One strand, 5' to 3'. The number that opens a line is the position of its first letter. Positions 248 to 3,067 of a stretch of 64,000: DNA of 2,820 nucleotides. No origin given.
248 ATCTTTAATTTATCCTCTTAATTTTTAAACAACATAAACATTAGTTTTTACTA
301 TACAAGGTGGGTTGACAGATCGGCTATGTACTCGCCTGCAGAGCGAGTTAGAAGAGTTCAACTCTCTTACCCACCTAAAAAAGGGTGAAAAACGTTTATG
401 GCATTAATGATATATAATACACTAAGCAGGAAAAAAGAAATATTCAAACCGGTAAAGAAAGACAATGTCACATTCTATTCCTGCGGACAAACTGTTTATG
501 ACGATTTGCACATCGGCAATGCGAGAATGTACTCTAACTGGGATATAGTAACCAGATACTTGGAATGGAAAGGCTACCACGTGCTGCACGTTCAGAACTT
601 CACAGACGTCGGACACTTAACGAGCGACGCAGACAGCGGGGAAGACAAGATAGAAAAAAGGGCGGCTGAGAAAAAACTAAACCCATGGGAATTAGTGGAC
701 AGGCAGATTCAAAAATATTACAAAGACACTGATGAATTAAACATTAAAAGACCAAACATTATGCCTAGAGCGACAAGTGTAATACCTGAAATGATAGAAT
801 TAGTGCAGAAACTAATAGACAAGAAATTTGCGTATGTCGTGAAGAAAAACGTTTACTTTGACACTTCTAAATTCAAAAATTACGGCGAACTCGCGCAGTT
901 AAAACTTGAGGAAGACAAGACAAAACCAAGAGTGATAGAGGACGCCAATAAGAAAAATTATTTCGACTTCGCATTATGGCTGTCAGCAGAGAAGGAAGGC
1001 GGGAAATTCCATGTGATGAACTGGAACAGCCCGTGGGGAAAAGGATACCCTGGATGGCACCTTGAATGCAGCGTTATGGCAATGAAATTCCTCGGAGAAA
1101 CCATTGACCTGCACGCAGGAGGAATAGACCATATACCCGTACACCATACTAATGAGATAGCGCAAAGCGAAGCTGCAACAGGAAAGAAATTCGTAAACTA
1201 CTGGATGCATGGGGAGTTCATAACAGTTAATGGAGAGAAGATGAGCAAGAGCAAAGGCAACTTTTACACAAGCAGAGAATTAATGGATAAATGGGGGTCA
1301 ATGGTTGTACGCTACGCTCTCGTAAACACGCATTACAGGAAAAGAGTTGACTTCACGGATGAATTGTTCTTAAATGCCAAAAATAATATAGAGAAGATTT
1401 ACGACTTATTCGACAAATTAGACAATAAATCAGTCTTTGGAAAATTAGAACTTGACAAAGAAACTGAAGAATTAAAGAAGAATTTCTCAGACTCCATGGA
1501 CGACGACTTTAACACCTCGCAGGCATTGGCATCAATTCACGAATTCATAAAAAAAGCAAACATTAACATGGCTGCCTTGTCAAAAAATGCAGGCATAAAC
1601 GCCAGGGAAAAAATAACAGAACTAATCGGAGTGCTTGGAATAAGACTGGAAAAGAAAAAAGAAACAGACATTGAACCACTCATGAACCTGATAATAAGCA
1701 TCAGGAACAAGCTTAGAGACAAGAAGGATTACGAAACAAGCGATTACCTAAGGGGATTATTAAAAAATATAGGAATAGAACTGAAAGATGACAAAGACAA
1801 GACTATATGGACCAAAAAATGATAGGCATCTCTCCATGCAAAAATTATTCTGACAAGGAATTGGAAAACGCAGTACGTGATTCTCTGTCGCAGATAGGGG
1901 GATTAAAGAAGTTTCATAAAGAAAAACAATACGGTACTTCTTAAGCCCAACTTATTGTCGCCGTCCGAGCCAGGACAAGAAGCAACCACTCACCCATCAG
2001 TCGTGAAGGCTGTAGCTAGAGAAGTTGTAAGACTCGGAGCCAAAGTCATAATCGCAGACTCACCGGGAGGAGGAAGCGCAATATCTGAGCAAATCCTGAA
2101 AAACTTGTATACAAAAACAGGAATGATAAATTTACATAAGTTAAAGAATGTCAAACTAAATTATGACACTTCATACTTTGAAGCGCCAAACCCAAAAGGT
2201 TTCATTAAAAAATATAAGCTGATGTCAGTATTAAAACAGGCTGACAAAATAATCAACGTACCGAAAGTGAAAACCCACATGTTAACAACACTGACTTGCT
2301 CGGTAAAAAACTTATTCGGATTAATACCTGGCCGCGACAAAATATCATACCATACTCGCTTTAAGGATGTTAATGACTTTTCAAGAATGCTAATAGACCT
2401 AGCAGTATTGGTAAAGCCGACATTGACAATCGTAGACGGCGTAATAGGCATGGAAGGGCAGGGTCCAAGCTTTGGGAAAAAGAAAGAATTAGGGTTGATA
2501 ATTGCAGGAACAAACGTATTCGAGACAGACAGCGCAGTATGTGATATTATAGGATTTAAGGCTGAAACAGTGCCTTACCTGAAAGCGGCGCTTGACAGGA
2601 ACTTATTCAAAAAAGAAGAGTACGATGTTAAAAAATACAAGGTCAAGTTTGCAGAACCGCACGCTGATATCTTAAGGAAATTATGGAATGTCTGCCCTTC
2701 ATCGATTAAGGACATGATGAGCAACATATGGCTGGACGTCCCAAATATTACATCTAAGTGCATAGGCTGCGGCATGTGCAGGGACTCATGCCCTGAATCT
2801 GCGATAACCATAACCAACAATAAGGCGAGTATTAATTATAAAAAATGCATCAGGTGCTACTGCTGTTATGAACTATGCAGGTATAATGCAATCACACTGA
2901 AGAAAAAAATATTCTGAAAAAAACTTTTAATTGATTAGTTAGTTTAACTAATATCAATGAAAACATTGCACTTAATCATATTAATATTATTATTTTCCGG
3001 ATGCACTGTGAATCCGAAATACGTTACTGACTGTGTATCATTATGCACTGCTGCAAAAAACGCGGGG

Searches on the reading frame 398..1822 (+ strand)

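Call 23: search_protein_families(library=pfam, proteins=[window:398-1822:+], max_evalue=0.001)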
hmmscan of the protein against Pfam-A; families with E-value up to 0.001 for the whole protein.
window:398-1822:+ (474 aa): 5 families
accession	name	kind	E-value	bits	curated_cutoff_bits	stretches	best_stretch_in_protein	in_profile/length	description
PF01406.26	tRNA-synt_1e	-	6.7e-105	351.2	27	1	16-328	2-300/301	tRNA synthetases class I (C) catalytic domain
PF09334.17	tRNA-synt_1g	-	1.3e-13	51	20.1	2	248-330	294-377/391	tRNA synthetases class I (M)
PF09190.17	DALR_2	-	2.4e-11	44.5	22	1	362-417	1-56/57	DALR domain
PF00133.28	tRNA-synt_1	-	2.2e-09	37.1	22.7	1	237-318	330-412/414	tRNA synthetases class I (I, L, M and V)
PF01921.24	tRNA-synt_1f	-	1.7e-07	31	27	1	228-357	227-348/360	tRNA synthetases class I (K)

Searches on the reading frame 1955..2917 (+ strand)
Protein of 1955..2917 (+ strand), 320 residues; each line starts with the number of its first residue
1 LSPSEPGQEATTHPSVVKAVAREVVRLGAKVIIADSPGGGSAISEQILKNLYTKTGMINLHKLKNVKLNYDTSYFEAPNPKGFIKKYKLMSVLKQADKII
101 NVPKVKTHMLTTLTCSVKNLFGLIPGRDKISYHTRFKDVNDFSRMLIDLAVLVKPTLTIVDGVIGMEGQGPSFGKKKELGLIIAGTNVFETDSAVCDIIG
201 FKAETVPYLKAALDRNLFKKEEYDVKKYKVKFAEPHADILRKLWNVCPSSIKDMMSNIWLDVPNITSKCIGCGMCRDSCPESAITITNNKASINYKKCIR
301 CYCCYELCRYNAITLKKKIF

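Call 23: search_protein_families(library=pfam, proteins=[window:1955-2917:+], max_evalue=0.001)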
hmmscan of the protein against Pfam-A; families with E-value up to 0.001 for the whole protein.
window:1955-2917:+ (320 aa): 10 families
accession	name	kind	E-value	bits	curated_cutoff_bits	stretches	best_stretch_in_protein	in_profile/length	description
PF04015.17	DUF362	-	9.3e-48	163.4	24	1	6-197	10-200/200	Domain of unknown function (DUF362)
PF00037.32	Fer4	-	4.2e-10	39.5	21.1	2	266-285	5-24/24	4Fe-4S binding domain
PF13237.11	Fer4_10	-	2.2e-07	31.1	25.5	1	266-308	6-52/53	4Fe-4S dicluster domain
PF14697.11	Fer4_21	-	2.1e-06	28.2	35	0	262-285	34-58/59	4Fe-4S dicluster domain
PF13187.11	Fer4_9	-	1.1e-05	25.8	27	1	268-313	1-52/52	4Fe-4S dicluster domain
PF12797.12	Fer4_2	-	1.1e-05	25.5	24.5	1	266-281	7-22/22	4Fe-4S binding domain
PF12838.12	Fer4_7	-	1.3e-05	26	27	1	268-312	1-52/52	4Fe-4S dicluster domain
PF13534.11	Fer4_17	-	0.00034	21.5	22.2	0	268-286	1-18/61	4Fe-4S dicluster domain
PF12800.12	Fer4_4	-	0.00066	20.3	24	0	267-281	2-16/17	4Fe-4S binding domain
PF12837.12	Fer4_6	-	0.00094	19.5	25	0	267-284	7-24/24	4Fe-4S binding domain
